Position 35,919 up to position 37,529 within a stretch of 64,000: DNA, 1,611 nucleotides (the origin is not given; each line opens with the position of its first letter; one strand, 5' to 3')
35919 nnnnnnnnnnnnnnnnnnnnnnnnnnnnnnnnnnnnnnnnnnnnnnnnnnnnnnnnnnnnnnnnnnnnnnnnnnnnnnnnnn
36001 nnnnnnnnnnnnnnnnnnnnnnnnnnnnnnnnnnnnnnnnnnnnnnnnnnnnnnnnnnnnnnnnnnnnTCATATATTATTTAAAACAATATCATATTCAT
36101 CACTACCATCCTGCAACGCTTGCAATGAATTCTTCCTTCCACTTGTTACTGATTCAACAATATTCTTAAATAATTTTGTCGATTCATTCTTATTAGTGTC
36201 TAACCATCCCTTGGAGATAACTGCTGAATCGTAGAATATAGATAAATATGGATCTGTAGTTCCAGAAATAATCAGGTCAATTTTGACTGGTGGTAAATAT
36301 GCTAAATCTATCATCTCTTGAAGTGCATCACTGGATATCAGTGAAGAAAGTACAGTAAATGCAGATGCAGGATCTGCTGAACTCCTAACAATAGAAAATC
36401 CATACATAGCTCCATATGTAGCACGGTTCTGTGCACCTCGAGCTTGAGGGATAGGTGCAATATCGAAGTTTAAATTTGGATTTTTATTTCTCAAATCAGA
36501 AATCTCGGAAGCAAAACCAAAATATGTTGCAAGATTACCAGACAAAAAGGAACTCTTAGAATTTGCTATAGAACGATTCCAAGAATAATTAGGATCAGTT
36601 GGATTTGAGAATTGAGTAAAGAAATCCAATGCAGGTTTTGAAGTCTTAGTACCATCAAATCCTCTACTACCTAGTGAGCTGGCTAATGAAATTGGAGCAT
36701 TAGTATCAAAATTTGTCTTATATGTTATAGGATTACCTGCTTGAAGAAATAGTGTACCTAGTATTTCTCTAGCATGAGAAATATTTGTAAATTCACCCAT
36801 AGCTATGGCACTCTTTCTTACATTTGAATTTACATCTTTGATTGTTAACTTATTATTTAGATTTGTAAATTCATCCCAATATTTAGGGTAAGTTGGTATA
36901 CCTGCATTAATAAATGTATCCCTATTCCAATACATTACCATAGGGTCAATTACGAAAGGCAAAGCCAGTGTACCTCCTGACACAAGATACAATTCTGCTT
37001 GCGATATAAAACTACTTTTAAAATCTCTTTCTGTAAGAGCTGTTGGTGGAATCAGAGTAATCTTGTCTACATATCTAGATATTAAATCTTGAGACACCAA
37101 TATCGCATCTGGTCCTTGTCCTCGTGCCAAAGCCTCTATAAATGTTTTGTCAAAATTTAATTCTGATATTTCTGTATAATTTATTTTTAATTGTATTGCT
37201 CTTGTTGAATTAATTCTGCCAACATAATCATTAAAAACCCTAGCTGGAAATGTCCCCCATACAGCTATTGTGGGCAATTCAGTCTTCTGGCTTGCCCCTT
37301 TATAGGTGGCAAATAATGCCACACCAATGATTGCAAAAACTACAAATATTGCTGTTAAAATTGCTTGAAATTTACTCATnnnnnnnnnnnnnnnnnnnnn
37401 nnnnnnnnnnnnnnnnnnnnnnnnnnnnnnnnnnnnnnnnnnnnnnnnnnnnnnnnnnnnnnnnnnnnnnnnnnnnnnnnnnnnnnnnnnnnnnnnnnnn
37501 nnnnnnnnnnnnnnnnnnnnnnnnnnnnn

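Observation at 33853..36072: Tandem array of five paralogous small signal-peptide plus two-TM 'pilin-like' proteins (VirB2/TrbC-like architecture)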

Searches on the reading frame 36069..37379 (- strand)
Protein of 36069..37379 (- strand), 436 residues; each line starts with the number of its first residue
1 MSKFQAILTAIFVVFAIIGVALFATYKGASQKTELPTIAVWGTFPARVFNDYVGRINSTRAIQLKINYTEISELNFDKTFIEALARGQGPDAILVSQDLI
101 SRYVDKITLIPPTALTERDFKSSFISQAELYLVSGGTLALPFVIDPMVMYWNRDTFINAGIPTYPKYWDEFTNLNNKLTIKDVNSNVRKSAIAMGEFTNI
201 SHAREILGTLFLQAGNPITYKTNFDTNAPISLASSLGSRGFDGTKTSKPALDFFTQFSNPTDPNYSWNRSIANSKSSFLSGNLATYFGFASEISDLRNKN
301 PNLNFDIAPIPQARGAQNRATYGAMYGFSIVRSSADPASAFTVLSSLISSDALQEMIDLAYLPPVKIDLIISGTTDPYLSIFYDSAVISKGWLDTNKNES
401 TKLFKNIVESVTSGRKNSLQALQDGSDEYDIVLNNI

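Call 3: search_protein_families(library=pfam, proteins=[window:36069-37379:-], max_evalue=1)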
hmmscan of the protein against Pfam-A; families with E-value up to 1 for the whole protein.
window:36069-37379:- (436 aa): 2 families
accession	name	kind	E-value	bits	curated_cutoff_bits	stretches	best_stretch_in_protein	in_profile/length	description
PF01547.30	SBP_bac_1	-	9.8e-15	55.8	26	1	79-352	39-305/307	Bacterial extracellular solute-binding protein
PF13416.11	SBP_bac_8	-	4.5e-11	43.5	27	1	81-365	29-262/279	Bacterial extracellular solute-binding protein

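Call 33: find_related_loci(query=A2, collection=metagenome_contigs, flank=7000)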
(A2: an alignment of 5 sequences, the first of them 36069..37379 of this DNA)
Query A2 (436 aa) in metagenome_contigs; peptide patterns used: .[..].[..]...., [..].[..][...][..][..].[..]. (x = any residue, [..] = any of these).
600 stretches matched a pattern (row limit reached: there are more); 554 encode a relative of the query (tblastn E <= 1e-3); the best 80 are kept; 80 distinct loci.
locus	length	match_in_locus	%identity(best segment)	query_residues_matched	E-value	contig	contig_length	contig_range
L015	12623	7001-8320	57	1-436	1e-166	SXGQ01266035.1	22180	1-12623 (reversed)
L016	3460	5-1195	59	35-435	3e-170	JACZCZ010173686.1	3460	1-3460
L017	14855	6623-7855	54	18-434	2e-154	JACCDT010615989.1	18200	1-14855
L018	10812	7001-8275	52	1-433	2e-147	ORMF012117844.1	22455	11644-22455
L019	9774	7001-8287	50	1-435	1e-146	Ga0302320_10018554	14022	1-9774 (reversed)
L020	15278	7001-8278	52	2-435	2e-145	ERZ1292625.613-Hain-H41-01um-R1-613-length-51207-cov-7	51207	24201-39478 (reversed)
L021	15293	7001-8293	51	1-433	1e-143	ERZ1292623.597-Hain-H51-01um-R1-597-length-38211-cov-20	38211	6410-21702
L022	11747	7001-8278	48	2-435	2e-138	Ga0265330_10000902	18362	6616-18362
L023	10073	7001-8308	48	1-436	2e-137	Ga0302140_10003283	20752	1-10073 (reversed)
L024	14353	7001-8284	47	1-428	2e-135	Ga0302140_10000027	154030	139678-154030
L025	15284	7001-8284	47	1-428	2e-135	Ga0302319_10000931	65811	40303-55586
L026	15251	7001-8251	48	1-433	4e-135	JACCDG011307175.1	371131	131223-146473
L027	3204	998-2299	45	1-436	6e-136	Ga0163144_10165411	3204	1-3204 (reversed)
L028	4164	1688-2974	48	1-435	5e-133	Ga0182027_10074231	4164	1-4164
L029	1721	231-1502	48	1-433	2e-139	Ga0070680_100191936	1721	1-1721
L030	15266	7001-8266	47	1-433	1e-126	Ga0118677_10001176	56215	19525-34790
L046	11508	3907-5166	42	1-428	1e-111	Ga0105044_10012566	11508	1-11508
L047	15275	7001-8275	43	4-433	2e-111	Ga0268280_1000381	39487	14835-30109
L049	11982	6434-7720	43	1-433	1e-110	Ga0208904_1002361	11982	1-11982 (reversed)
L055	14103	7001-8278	41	1-434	5e-108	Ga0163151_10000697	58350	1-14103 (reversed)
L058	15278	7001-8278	41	1-434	6e-108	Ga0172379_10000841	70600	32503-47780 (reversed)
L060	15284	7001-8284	42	1-433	2e-107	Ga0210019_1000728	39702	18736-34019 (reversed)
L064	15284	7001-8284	40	4-436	2e-106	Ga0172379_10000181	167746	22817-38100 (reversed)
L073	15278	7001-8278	43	4-433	2e-105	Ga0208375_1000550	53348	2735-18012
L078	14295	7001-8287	42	1-434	8e-104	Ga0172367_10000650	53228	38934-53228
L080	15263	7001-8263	40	1-428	3e-103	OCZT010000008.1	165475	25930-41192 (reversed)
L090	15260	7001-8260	40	2-428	1e-101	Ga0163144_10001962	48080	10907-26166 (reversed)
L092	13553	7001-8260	40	1-427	4e-101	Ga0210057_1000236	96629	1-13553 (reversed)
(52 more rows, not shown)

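Call 42: search_protein_families(library=pfam, proteins=[L020:12350-15019:-, L021:3597-6365:+, L026:1206-3527:+, L078:4143-6458:+, L092:10723-13029:-, L058:40-2025:+, L021:469-2412:+, L060:13369-15284:+, L073:3582-5462:+, L060:26-1891:+], max_evalue=0.0001)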
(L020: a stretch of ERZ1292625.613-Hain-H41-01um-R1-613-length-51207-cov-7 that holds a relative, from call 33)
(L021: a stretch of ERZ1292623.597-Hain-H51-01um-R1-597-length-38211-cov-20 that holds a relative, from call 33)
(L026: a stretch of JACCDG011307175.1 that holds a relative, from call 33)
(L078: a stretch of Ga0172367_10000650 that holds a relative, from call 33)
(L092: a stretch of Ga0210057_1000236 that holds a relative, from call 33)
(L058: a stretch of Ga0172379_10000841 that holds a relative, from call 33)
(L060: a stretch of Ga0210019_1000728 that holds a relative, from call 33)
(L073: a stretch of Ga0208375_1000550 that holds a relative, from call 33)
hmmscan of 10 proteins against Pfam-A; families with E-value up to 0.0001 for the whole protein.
L020:12350-15019:- (889 aa): 0 families

L021:3597-6365:+ (922 aa): 2 families
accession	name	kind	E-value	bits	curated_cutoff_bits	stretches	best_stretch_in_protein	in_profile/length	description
PF10412.15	TrwB_AAD_bind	-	2.1e-05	24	20.5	0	511-554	10-53/387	Type IV secretion-system coupling protein DNA-binding domain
PF01935.23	DUF87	-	3.4e-05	24.5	23.2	0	507-561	13-68/220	Helicase HerA, central domain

L026:1206-3527:+ (773 aa): 3 families
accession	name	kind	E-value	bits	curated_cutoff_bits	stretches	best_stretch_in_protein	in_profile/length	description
PF09848.15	SLFN-g3_helicase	-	3.4e-104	349.4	24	1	263-608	1-354/354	Schlafen group 3, DNA/RNA helicase domain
PF00717.28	Peptidase_S24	-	2.4e-26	92.2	23.3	1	646-764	1-116/116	Peptidase S24-like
PF04851.21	ResIII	-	7.1e-05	23.2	22.5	0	334-372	122-151/164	Type III restriction enzyme, res subunit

L078:4143-6458:+ (771 aa): 0 families

L092:10723-13029:- (768 aa): 0 families

L058:40-2025:+ (661 aa): 4 families
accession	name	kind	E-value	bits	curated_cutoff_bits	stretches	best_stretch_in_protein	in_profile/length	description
PF00005.33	ABC_tran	-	6.7e-15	56.3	25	0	521-576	84-136/137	ABC transporter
PF02463.25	SMC_N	-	2.9e-07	30.6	40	0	337-370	9-46/220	RecF/RecN/SMC N terminal domain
PF13304.12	AAA_21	-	5e-07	30.5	27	0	553-603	244-295/304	AAA domain, putative AbiEii toxin, Type IV TA system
PF00684.25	DnaJ_CXXCXGXG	-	1.8e-05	25.3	32.7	0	455-486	17-51/65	DnaJ central domain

L021:469-2412:+ (647 aa): 1 family
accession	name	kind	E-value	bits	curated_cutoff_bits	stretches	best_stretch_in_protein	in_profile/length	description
PF00092.34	VWA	-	4.6e-11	43.7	23.8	1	452-618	2-149/174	von Willebrand factor type A domain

L060:13369-15284:+ (638 aa): 4 families
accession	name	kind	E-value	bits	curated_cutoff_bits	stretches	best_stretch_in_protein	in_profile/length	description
PF04565.21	RNA_pol_Rpb2_3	-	2.8e-24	85.5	21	1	401-468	2-68/68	RNA polymerase Rpb2, domain 3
PF04561.19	RNA_pol_Rpb2_2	-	4.4e-20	72.6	21.7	1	168-341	20-190/190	RNA polymerase Rpb2, domain 2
PF10385.14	RNA_pol_Rpb2_45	-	2.6e-19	69.5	28.2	1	478-543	1-66/66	RNA polymerase beta subunit external 1 domain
PF04563.20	RNA_pol_Rpb2_1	-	4.9e-17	62.6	28.2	1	38-376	1-192/203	RNA polymerase beta subunit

L073:3582-5462:+ (626 aa): 2 families
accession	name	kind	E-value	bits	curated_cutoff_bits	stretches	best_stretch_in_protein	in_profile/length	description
PF02384.22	N6_Mtase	-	2e-29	103.4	20.4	1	274-563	3-276/311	N-6 DNA Methylase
PF20473.4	MmeI_Mtase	-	2.6e-07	30.5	27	1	318-438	22-156/259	MmeI, DNA-methyltransferase domain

L060:26-1891:+ (621 aa): 4 families
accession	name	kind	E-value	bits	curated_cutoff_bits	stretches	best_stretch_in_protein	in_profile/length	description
PF00689.26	Cation_ATPase_C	-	4.4e-31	108.4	27.3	1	440-612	2-175/175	Cation transporting ATPase, C-terminus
PF00702.32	Hydrolase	-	3.1e-17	64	26.4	1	53-370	3-191/191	haloacid dehalogenase-like hydrolase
PF13246.12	Cation_ATPase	-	3.8e-07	30.5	21.7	1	109-187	12-91/91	Cation transport ATPase (P-type)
PF08282.18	Hydrolase_3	-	5.3e-06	26.8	20.9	0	351-395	204-248/255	haloacid dehalogenase-like hydrolase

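Call 43: search_protein_families(library=pfam, proteins=[L046:7877-9658:-, L064:12617-14374:+, L026:3540-5288:+, L019:2574-4313:+, L030:13351-15075:-, L020:1834-3471:+, L055:11096-12628:-, L090:10821-12323:-, L058:11028-12503:-, L080:11607-13016:-], max_evalue=0.0001)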
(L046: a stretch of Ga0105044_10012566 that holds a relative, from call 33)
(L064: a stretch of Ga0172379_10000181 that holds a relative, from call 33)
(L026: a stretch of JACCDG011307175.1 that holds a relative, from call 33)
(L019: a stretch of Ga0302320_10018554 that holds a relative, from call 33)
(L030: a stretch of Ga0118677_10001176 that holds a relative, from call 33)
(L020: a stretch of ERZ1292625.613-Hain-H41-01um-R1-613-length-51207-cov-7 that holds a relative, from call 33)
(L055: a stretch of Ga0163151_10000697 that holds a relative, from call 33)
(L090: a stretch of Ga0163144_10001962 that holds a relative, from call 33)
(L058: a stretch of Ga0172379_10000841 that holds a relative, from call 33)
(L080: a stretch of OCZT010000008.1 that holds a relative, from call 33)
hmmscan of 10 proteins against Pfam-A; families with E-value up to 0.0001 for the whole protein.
L046:7877-9658:- (593 aa): 0 families

L064:12617-14374:+ (585 aa): 1 family
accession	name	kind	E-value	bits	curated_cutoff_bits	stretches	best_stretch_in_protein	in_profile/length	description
PF03023.19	MurJ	-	4.3e-68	230.4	27.4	1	68-532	1-446/451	Lipid II flippase MurJ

L026:3540-5288:+ (582 aa): 0 families

L019:2574-4313:+ (579 aa): 2 families
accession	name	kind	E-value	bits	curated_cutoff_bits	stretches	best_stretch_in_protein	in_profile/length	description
PF00905.27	Transpeptidase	-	6e-50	170.6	22.1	1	233-552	1-282/299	Penicillin binding protein transpeptidase domain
PF03717.20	PBP_dimer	-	1.1e-14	55.7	24.4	1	126-193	106-178/180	Penicillin-binding Protein dimerisation domain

L030:13351-15075:- (574 aa): 0 families

L020:1834-3471:+ (545 aa): 1 family
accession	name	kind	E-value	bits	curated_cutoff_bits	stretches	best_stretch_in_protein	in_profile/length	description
PF00118.29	Cpn60_TCP1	-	4.2e-63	214.2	34.3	1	22-530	1-489/490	TCP-1/cpn60 chaperonin family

L055:11096-12628:- (510 aa): 1 family
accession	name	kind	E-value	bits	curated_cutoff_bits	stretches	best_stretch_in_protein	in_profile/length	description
PF18896.5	SLT_3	-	3.6e-05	24.6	27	1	308-385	15-87/89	Lysozyme like domain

L090:10821-12323:- (500 aa): 0 families

L058:11028-12503:- (491 aa): 0 families

L080:11607-13016:- (469 aa): 0 families

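Call 44: search_solved_structures(query=A2, max_evalue=0.001)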
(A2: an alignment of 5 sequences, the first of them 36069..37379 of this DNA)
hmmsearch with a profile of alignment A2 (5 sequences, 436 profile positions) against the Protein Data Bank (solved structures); distinct sequences matched with E-value up to 0.001: 73 (the best 60 are shown).
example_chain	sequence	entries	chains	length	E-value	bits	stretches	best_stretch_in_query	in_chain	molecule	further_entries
4r9f_A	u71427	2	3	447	5.1e-22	81.4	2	268-394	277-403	MBP1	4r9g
4qrz_A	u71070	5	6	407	3.6e-18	68.7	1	51-182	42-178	ABC-TYPE SUGAR TRANSPORTER | ABC transporter, substrate binding protein (Sugar)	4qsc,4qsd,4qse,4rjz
8art_A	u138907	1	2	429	5.8e-18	68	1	29-177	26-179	Putative secreted maltose-binding protein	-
3jzj_A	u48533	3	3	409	1.5e-14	56.8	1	33-181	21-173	Acarbose/maltose binding protein GacH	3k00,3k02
3k01_A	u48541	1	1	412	2.5e-14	56.1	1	37-181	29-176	Acarbose/maltose binding protein GacH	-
5ysb_A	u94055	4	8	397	8.8e-14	54.3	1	33-181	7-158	Lin1841 protein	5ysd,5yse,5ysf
3uor_A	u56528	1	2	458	1.6e-13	53.5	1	36-179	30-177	ABC transporter sugar binding protein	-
1elj_A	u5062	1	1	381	3.2e-13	52.4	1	33-177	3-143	MALTODEXTRIN-BINDING PROTEIN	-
3quf_A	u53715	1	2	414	2.1e-12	49.7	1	35-180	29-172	Extracellular solute-binding protein, family 1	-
2hq0_A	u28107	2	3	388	7.3e-12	47.9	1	112-181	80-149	Sugar ABC transporter, sugar-binding protein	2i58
2heu_A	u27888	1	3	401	8.1e-12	47.8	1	112-181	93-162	Sugar ABC transporter, sugar-binding protein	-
2hfb_A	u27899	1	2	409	8.6e-12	47.7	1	112-181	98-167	Sugar ABC transporter, sugar-binding protein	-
6pql_A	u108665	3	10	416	9.1e-12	47.6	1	112-181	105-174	ABC transporter sugar-binding protein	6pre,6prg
6dtu_A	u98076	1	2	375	3.3e-11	45.8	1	35-178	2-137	maltose-binding protein MalE1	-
2gha_A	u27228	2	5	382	3.5e-11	45.7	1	35-178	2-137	maltose ABC transporter, periplasmic maltose-binding protein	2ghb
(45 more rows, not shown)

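Call 45: search_solved_structures(query=L021:3597-6365:+, max_evalue=0.01)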
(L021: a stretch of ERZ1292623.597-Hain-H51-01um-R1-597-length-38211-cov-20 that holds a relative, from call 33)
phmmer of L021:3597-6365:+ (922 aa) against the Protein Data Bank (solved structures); distinct sequences matched with E-value up to 0.01: 0.

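Call 46: search_protein_families(library=ncbifam, proteins=[window:36069-37379:-], max_evalue=0.01)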
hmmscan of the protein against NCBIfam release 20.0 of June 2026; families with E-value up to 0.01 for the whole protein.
window:36069-37379:- (436 aa): 1 family
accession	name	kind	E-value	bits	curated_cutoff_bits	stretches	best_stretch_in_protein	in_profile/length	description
NF007011.0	PRK09474.1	equivalog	1.7e-06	27.1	291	1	14-182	9-169/396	maltose/maltodextrin ABC transporter substrate-binding protein MalE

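Call 54: search_protein_families(library=pfam, alignment_id=A4, max_evalue=0.001)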
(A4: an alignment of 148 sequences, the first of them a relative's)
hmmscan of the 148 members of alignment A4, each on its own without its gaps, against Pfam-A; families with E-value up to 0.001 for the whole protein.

A. member 1, L015:8334-8813:+ (159 aa): 1 family
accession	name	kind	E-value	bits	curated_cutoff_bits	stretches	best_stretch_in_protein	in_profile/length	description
PF18895.5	T4SS_pilin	-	6.6e-07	29.8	26.6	1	76-138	8-71/71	Type IV secretion system pilin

B. families by the number of members that match (of 148 scanned): 14 families
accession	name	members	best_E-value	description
PF18895.5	T4SS_pilin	148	9.7e-15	Type IV secretion system pilin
PF04956.18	TrbC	23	8.2e-10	TrbC/VIRB2 pilin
PF00520.37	Ion_trans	2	0.00013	Ion transport protein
PF04290.18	DctQ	2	0.00025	Tripartite ATP-independent periplasmic transporters, DctQ component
PF10251.14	PEN-2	2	0.00047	Presenilin enhancer-2 subunit of gamma secretase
PF18920.5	DUF5671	1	0.00012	Domain of unknown function (DUF5671)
PF03209.21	PUCC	1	0.00021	PUCC protein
PF04893.22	Yip1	1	0.00041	Yip1 domain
PF01292.26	Ni_hydr_CYTB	1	0.00053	Prokaryotic cytochrome b561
PF07332.16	Phage_holin_3_6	1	0.0006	Putative Actinobacterial Holin-X, holin superfamily III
PF12794.12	MscS_TM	1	0.00089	Mechanosensitive ion channel inner membrane domain 1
PF13968.11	DUF4220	1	0.00096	Domain of unknown function (DUF4220)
PF06196.17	DUF997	1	0.00099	Protein of unknown function (DUF997)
PF03631.20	Virul_fac_BrkB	1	0.00099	Virulence factor BrkB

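Call 64: search_protein_families(library=pfam, proteins=[L021:3597-6365:+, L021:2425-3471:+, L020:12350-15019:-, L092:10723-13029:-, L078:4143-6458:+, L046:7877-9658:-, L047:11350-12504:-, L049:8950-10023:-, L024:12073-13020:-, L030:13351-15075:-], max_evalue=0.5)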
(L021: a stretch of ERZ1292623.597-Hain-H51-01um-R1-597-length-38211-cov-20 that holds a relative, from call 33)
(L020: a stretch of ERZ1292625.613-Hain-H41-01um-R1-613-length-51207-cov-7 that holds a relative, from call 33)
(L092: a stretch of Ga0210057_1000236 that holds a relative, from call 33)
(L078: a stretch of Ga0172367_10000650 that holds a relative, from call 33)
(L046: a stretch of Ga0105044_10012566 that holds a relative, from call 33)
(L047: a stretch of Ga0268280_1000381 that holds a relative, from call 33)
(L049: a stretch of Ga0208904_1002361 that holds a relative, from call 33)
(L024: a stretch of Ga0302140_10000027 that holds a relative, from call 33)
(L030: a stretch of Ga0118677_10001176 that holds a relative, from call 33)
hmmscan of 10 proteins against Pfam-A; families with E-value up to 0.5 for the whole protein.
L021:3597-6365:+ (922 aa): 14 families
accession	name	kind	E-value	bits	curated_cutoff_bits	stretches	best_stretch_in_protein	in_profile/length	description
PF10412.15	TrwB_AAD_bind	-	2.1e-05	24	20.5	1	511-554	10-53/387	Type IV secretion-system coupling protein DNA-binding domain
PF01935.23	DUF87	-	3.4e-05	24.5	23.2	1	507-561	13-68/220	Helicase HerA, central domain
PF12696.13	TraG-D_C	-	0.00021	21.6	22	1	774-841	2-72/126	TraM recognition site of TraD and TraG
PF25199.1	nSTAND_NTPase5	-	0.0014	18.9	34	1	511-578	36-105/145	Novel STAND NTPase 5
PF13401.12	AAA_22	-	0.0019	19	27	1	517-562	6-52/130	AAA domain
PF01637.24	ATPase_2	-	0.0088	16.3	33.2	1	518-556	22-60/225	ATPase domain predominantly from Archaea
PF13191.12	AAA_16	-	0.011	16.7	32.6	1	513-536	21-44/167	AAA ATPase domain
PF01580.24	FtsK_SpoIIIE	-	0.024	14.5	24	1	507-538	29-61/221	FtsK/SpoIIIE family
PF05872.18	HerA_C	-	0.024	13.7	22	1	503-554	8-59/502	Helicase HerA-like C-terminal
PF02562.22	PhoH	-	0.032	14.2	27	0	503-543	6-46/205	PhoH-like protein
PF20720.3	nSTAND3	-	0.071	13.2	27.2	1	520-576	21-72/155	Novel STAND NTPase 3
PF03205.20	MobB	-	0.16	12.3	26.6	0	521-553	4-36/133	Molybdopterin guanine dinucleotide synthesis protein B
PF05970.20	PIF1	-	0.16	12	25.9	1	514-543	20-48/223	PIF1-like helicase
PF13563.12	2_5_RNA_ligase2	-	0.2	12.1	27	0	144-187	23-66/152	2'-5' RNA ligase superfamily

L021:2425-3471:+ (348 aa): 2 families
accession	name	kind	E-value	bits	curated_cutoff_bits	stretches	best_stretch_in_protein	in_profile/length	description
PF04212.24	MIT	-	0.028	14.9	30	1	83-106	43-66/66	MIT (microtubule interacting and transport) domain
PF14208.11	DUF4320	-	0.23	12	25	0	100-152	44-92/119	Domain of unknown function (DUF4320)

L020:12350-15019:- (889 aa): 3 families
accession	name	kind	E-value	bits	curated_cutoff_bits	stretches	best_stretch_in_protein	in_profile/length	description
PF13879.11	Hmw_CFAP97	-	0.01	17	25.6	1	498-562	12-76/100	Hemingway/CFA97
PF06810.17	Phage_scaffold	-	0.018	15.5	35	1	404-481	36-102/170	Phage capsid assembly scaffolding protein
PF15061.11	DUF4538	-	0.099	12.8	27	1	632-655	2-25/57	Domain of unknown function (DUF4538)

L092:10723-13029:- (768 aa): 3 families
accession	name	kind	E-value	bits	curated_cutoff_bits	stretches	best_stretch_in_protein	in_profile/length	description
PF21234.2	Phosphatase-like_N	-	0.071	14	27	1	378-416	11-49/58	Protein-tyrosine-phosphatase-like, N-terminal domain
PF10906.13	Mrx7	-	0.15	12.7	22.8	1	168-212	14-56/66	MIOREX complex component 7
PF01022.26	HTH_5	-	0.29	11.5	22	0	16-31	22-37/47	Bacterial regulatory protein, arsR family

L078:4143-6458:+ (771 aa): 0 families

L046:7877-9658:- (593 aa): 2 families
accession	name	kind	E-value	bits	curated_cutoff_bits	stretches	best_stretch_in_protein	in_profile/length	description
PF17260.7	DUF5326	-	0.017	15.8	27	1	33-57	5-30/70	Family of unknown function (DUF5326)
PF01794.25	Ferric_reduct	-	0.3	11.6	28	0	19-64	58-101/121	Ferric reductase like transmembrane component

L047:11350-12504:- (384 aa): 1 family
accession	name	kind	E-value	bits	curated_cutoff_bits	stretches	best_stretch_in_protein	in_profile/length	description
PF18137.7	ORC_WH_C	-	0.14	12.7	26.4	1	291-344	72-125/133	Origin recognition complex winged helix C-terminal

L049:8950-10023:- (357 aa): 3 families
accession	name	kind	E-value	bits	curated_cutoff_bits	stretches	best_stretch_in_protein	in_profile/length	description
PF01145.31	Band_7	-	3.3e-06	27.7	23.6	1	55-295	6-173/176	SPFH domain / Band 7 family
PF24961.1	NfeD_membrane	-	0.014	15.9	26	1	11-44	29-63/119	NfeD integral membrane domain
PF18382.8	Formin_GBD_N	-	0.017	16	25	1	286-327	22-63/89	Formin N-terminal GBD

L024:12073-13020:- (315 aa): 1 family
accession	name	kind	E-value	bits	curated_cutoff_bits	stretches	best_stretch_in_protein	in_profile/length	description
PF03586.18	Herpes_UL36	-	0.19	11.5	23.2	1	249-285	189-229/251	Herpesvirus UL36 tegument protein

L030:13351-15075:- (574 aa): 0 families

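Call 86: search_protein_families(library=padloc, proteins=[window:36069-37379:-], max_evalue=0.01)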
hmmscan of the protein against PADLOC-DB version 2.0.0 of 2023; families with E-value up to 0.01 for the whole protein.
window:36069-37379:- (436 aa): 0 families
